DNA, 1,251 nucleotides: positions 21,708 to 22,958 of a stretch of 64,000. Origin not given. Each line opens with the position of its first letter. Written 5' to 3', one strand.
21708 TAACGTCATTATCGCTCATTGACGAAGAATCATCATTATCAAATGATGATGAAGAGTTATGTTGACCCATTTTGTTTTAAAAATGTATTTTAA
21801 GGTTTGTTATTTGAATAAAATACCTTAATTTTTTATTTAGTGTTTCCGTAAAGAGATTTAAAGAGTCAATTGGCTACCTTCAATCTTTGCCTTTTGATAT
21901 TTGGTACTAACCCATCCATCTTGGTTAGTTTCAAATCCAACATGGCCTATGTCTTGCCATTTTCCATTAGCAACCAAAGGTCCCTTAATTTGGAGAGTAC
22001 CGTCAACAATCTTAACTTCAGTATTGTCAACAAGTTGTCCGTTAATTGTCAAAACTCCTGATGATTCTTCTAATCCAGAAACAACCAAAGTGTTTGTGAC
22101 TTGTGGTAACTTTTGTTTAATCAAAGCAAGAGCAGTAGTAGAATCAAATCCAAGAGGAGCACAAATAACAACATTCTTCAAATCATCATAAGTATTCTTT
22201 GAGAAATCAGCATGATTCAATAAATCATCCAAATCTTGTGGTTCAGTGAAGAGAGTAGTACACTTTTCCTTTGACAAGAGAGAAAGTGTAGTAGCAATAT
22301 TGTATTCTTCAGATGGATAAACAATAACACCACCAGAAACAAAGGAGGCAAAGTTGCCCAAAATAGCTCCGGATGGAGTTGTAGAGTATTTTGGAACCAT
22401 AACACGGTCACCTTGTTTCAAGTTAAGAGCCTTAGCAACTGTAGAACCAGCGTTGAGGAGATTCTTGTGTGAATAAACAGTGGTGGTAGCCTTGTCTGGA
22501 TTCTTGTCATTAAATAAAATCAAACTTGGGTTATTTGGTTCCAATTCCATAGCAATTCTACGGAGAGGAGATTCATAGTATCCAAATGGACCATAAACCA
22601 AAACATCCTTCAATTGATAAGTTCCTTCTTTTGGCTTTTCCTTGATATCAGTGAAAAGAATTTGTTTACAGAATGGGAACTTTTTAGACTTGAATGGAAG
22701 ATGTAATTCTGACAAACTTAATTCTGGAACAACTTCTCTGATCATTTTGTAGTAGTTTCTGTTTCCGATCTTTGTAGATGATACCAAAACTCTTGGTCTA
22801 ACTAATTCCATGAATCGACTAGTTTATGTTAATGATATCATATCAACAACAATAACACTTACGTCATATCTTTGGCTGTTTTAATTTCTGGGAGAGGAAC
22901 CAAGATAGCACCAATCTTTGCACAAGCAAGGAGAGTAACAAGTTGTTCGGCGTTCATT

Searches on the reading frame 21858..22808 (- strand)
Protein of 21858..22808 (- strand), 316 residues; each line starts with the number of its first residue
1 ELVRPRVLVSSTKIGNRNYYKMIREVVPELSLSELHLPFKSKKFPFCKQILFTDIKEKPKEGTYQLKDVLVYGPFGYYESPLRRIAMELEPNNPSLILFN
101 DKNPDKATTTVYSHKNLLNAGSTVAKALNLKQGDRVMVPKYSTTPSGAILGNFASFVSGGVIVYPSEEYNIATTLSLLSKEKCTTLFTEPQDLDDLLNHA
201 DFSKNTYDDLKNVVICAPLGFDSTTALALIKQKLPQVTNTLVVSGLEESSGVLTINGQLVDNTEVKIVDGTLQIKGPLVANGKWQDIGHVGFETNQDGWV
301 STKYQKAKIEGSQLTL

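Call 56: list_cluster_members(proteins=[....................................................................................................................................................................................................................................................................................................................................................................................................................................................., window:20289-20792:-, window:20289-20699:-, window:20289-20687:-, window:20289-20924:-, window:21858-22808:-, window:23780-27253:+, window:16505-19018:+])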
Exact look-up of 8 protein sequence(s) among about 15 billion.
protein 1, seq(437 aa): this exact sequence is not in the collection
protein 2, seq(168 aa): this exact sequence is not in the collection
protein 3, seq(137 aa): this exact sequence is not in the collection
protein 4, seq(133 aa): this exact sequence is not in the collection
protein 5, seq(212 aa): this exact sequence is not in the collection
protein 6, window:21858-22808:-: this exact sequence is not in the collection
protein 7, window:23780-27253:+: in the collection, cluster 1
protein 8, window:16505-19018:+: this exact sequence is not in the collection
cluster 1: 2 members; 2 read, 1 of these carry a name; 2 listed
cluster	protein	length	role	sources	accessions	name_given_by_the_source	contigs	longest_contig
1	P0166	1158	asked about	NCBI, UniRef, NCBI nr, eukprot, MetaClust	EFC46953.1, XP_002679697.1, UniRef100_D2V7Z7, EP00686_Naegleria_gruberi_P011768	bromodomain-containing protein [Naegleria gruberi] | Bromodomain-containing protein n=1 Tax=Naegleria gruberi TaxID=5762 RepID=D2V7Z7_NAEGR | XP_002679697.1 bromodomain-containing protein [Naegleria gruberi strain NEG-M]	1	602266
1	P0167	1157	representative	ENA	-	-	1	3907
